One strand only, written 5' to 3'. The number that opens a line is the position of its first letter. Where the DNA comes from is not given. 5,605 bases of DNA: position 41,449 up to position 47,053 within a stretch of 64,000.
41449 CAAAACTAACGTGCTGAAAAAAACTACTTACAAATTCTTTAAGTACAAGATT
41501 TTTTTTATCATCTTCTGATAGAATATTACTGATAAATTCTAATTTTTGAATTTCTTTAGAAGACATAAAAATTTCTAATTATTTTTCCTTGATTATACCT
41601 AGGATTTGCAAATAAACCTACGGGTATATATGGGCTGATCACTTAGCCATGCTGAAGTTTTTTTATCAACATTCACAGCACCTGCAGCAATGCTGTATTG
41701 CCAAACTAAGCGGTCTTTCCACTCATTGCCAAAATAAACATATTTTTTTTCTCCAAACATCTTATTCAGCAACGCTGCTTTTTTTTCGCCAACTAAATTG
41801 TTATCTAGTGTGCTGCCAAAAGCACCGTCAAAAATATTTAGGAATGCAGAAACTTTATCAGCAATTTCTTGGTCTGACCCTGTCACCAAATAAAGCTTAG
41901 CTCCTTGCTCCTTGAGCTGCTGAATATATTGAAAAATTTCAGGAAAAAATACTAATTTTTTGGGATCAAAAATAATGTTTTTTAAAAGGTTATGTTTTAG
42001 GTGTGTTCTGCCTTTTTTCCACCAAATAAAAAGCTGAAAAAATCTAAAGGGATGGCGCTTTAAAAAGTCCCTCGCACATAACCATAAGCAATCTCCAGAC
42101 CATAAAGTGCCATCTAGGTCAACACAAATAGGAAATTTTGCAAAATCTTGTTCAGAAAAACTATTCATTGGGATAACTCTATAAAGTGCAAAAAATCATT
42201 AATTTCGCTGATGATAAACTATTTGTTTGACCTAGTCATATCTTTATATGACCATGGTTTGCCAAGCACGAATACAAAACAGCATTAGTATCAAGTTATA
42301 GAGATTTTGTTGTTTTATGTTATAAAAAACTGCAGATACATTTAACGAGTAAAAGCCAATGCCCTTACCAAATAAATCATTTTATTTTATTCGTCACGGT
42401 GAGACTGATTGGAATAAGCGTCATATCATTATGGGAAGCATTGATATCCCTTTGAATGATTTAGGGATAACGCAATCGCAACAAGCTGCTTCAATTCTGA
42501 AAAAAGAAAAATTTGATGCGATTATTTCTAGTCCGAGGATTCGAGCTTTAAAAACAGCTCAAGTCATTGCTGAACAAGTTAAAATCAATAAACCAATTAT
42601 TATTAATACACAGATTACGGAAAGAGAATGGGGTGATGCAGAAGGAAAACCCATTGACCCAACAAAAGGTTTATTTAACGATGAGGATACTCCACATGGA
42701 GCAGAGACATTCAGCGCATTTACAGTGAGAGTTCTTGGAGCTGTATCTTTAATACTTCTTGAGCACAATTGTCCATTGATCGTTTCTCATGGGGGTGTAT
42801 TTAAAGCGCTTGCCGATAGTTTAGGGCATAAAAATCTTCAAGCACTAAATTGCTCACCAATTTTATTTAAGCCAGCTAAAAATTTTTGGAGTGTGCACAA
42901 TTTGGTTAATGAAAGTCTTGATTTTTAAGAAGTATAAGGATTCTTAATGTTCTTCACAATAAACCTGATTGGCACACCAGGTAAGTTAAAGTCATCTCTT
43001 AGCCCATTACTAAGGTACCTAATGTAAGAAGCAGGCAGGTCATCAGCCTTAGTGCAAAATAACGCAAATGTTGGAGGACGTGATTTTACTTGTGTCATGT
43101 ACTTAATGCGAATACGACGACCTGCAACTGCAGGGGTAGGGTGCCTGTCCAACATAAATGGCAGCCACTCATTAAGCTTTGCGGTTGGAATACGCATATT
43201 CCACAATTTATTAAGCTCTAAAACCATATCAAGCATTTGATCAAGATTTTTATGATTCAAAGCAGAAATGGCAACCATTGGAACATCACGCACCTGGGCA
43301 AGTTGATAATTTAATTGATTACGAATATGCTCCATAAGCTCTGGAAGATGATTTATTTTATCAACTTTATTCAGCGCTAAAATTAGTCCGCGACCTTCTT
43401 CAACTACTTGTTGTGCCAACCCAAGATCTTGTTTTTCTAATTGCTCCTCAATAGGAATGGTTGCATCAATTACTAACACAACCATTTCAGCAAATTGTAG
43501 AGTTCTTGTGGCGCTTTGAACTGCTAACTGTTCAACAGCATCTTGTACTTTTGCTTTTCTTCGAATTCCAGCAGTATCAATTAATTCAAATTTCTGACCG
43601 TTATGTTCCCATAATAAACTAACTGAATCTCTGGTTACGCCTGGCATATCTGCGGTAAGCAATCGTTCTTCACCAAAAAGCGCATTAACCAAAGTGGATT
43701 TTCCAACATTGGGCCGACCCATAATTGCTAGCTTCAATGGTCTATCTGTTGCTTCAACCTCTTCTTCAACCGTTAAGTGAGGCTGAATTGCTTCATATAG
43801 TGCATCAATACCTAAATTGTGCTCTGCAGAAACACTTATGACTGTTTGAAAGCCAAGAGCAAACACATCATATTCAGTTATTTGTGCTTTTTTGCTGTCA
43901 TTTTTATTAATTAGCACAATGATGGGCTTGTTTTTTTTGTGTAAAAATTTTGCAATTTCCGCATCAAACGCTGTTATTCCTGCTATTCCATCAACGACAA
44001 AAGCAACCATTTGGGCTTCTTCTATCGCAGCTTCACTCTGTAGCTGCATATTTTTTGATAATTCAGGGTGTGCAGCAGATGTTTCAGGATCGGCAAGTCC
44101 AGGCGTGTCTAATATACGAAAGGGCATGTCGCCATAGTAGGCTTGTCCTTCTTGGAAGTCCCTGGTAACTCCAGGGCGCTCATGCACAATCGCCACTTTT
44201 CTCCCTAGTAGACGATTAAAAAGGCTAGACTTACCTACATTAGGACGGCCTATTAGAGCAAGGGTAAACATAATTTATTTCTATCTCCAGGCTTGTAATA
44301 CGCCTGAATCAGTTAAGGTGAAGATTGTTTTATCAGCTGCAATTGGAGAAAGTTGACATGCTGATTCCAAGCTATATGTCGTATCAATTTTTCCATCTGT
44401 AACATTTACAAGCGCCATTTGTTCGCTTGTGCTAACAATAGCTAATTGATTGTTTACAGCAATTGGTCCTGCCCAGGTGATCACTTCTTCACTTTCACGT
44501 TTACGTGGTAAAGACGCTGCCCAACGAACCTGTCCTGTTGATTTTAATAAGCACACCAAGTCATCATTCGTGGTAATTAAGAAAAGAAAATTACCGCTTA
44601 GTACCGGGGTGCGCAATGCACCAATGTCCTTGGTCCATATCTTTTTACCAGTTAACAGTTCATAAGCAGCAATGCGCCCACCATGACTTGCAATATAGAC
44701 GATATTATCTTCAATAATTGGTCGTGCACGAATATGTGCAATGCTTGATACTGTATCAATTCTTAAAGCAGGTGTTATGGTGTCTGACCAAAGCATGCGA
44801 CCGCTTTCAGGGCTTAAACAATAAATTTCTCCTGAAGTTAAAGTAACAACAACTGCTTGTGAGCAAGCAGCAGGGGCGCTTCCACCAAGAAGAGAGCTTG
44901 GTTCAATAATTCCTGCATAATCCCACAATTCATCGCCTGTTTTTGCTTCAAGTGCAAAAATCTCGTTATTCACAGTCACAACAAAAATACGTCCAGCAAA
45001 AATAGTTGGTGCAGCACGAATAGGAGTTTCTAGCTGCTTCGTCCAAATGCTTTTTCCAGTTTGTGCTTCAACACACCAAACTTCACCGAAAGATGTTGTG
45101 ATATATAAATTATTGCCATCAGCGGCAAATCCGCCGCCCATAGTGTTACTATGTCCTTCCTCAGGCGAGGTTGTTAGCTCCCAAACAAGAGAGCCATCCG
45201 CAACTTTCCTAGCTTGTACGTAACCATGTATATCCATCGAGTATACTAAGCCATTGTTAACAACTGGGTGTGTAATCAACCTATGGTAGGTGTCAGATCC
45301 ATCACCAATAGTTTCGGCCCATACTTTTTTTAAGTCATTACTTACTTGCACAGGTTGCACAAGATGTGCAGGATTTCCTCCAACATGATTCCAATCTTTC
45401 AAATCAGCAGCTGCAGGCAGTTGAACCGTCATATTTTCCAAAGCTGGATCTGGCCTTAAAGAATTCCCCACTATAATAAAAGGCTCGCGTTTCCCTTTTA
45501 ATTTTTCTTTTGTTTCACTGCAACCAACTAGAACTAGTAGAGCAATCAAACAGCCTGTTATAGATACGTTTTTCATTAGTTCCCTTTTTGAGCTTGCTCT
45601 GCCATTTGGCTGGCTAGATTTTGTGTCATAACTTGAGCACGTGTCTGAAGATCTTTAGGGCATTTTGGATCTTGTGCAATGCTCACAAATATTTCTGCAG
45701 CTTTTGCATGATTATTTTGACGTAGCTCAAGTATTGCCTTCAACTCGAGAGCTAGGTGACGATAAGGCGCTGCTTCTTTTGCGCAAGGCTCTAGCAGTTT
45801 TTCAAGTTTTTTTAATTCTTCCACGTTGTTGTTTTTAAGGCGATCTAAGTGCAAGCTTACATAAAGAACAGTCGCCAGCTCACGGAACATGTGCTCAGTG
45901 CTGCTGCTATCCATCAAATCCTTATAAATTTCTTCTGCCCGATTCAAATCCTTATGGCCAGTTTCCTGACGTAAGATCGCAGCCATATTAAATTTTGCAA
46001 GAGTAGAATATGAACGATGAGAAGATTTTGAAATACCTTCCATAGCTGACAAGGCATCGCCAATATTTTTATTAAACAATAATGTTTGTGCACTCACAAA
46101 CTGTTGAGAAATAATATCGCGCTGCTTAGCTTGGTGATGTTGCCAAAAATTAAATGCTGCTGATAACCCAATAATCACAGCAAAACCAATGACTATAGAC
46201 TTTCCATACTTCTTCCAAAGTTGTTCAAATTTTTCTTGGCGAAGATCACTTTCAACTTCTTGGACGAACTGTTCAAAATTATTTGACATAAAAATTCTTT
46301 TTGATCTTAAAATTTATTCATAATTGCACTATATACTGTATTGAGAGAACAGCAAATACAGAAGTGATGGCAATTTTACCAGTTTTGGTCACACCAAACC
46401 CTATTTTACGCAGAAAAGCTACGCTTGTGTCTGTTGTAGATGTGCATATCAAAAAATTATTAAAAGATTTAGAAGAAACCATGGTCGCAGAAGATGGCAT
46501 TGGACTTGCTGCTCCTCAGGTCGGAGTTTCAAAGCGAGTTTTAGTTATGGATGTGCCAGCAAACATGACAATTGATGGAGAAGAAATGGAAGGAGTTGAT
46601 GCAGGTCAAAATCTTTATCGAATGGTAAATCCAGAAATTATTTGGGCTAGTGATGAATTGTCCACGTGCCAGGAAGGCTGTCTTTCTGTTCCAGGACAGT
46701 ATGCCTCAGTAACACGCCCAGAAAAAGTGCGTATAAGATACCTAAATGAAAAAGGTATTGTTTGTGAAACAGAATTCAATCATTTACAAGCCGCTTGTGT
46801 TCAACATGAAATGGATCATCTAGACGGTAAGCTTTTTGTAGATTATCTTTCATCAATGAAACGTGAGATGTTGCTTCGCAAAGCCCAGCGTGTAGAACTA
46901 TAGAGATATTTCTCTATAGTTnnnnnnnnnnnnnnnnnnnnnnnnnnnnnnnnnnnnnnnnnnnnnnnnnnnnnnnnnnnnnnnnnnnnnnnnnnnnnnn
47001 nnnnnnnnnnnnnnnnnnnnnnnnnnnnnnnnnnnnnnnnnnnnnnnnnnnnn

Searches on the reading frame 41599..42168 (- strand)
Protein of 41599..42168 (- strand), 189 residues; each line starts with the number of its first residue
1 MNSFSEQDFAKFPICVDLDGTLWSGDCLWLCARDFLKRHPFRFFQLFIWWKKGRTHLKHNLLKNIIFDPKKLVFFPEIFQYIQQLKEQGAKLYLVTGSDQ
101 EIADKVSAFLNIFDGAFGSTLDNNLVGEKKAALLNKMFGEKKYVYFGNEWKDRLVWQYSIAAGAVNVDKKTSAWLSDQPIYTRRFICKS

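Call 53: search_protein_families(library=pfam, proteins=[window:41599-42168:-], max_evalue=0.00001)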
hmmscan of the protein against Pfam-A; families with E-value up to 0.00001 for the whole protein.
window:41599-42168:- (189 aa): 2 families
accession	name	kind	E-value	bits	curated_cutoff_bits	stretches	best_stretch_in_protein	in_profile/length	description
PF12710.13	HAD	-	2.2e-08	35.2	27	1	16-136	3-161/189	haloacid dehalogenase-like hydrolase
PF00702.32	Hydrolase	-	4.1e-08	34.3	26.4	1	52-129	78-155/191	haloacid dehalogenase-like hydrolase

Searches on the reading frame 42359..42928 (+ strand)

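Call 53: search_protein_families(library=pfam, proteins=[window:42359-42928:+], max_evalue=0.00001)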
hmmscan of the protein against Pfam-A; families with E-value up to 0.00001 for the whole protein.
window:42359-42928:+ (189 aa): 1 family
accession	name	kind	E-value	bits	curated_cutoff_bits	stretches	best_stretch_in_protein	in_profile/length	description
PF00300.27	His_Phos_1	-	9.9e-35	120.4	21.7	1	8-163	1-166/194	Histidine phosphatase superfamily (branch 1)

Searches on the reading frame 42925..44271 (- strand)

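Call 69: search_protein_families(library=pfam, proteins=[window:42925-44271:-], max_evalue=0.000001)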
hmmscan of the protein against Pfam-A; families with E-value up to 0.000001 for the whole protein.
window:42925-44271:- (448 aa): 9 families
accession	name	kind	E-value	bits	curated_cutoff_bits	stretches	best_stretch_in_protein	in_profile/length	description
PF01926.29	MMR_HSR1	-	6.6e-56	187.7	21.9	2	4-123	2-113/113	50S ribosome-binding GTPase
PF02421.24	FeoB_N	-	8e-33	113.6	27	2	180-348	2-154/156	Ferrous iron transport protein B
PF14714.11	KH_dom-like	-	2e-30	105.3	27.3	1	360-440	1-81/81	KH-domain-like of EngA bacterial GTPase enzymes, C-terminal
PF00009.33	GTP_EFTU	-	4.5e-22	79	26.5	1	211-352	54-184/188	Elongation factor Tu GTP binding domain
PF04548.22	AIG1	-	9.9e-17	61.4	27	2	3-134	2-137/212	AIG1 family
PF00350.29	Dynamin_N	-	9.2e-13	49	27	0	5-33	2-30/168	Dynamin family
PF03193.22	RsgA_GTPase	-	7.9e-10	39.3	30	0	111-209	50-137/174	RsgA GTPase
PF00071.28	Ras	-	1.8e-08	34.5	21.6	0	180-351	1-157/162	Ras family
PF10662.15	PduV-EutP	-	6.6e-07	29.7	21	0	6-162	6-141/143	Ethanolamine utilisation - propanediol utilisation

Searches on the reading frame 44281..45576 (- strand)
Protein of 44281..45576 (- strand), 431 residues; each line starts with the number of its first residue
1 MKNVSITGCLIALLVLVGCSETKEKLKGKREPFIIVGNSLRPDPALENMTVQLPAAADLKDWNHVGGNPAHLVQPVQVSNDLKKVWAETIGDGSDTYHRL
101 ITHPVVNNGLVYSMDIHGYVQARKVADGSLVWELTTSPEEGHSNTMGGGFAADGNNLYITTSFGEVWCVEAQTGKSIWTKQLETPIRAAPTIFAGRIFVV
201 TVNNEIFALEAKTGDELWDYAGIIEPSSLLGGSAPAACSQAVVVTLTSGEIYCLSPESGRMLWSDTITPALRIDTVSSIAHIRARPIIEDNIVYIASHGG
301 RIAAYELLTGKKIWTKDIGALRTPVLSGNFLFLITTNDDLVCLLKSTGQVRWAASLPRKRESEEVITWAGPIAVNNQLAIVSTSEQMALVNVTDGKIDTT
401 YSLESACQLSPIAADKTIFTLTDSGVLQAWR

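Call 69: search_protein_families(library=pfam, proteins=[window:44281-45576:-], max_evalue=0.000001)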
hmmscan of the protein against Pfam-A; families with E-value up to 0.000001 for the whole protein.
window:44281-45576:- (431 aa): 4 families
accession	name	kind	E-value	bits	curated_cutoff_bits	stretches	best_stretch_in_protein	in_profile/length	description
PF13360.13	PQQ_2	-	3.4e-55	187.7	27.6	1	118-353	3-232/233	Outer membrane protein assembly factor BamB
PF13570.13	Beta-prop_ACSF4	-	1.6e-28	100.5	133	2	236-422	58-233/329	Beta-alanine-activating enzyme, beta-propeller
PF01011.28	PQQ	-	5.6e-17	62.1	26.7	0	184-221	47-84/595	Glucose/ethanol/alcohol dehydrogenase, beta-propeller domain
PF25293.1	Beta-prop_EMC1_N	-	4.8e-09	36.7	34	0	118-184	85-149/219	EMC1 N-terminal beta-propeller domain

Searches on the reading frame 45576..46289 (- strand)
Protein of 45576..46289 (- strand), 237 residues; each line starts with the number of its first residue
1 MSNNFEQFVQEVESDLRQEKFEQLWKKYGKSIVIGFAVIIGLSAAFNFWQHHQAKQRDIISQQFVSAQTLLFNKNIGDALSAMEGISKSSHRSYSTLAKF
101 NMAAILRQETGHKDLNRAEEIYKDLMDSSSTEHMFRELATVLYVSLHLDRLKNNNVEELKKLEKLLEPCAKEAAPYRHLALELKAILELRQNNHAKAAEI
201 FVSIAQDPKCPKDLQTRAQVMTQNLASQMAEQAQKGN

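Call 69: search_protein_families(library=pfam, proteins=[window:45576-46289:-], max_evalue=0.000001)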
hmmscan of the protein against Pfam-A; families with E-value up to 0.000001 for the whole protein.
window:45576-46289:- (237 aa): 2 families
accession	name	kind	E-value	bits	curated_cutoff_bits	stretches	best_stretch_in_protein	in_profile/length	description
PF09976.15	TPR_21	-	6.7e-12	46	25.5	1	24-150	3-126/193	Tetratricopeptide repeat-like domain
PF10858.15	DUF2659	-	2.9e-10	40.7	27.7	1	9-225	5-216/216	Protein of unknown function (DUF2659)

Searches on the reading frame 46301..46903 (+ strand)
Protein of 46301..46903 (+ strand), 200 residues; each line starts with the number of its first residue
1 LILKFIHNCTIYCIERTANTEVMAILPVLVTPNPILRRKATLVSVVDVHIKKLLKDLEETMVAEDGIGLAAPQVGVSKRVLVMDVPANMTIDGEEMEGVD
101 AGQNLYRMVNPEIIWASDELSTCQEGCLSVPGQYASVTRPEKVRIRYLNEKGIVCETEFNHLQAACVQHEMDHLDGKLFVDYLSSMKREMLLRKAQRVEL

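Call 69: search_protein_families(library=pfam, proteins=[window:46301-46903:+], max_evalue=0.000001)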
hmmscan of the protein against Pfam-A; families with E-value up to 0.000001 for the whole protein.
window:46301-46903:+ (200 aa): 1 family
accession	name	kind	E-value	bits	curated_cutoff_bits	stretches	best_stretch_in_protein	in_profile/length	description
PF01327.26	Pep_deformylase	-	8e-49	165.6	22.8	1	26-188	2-155/156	Polypeptide deformylase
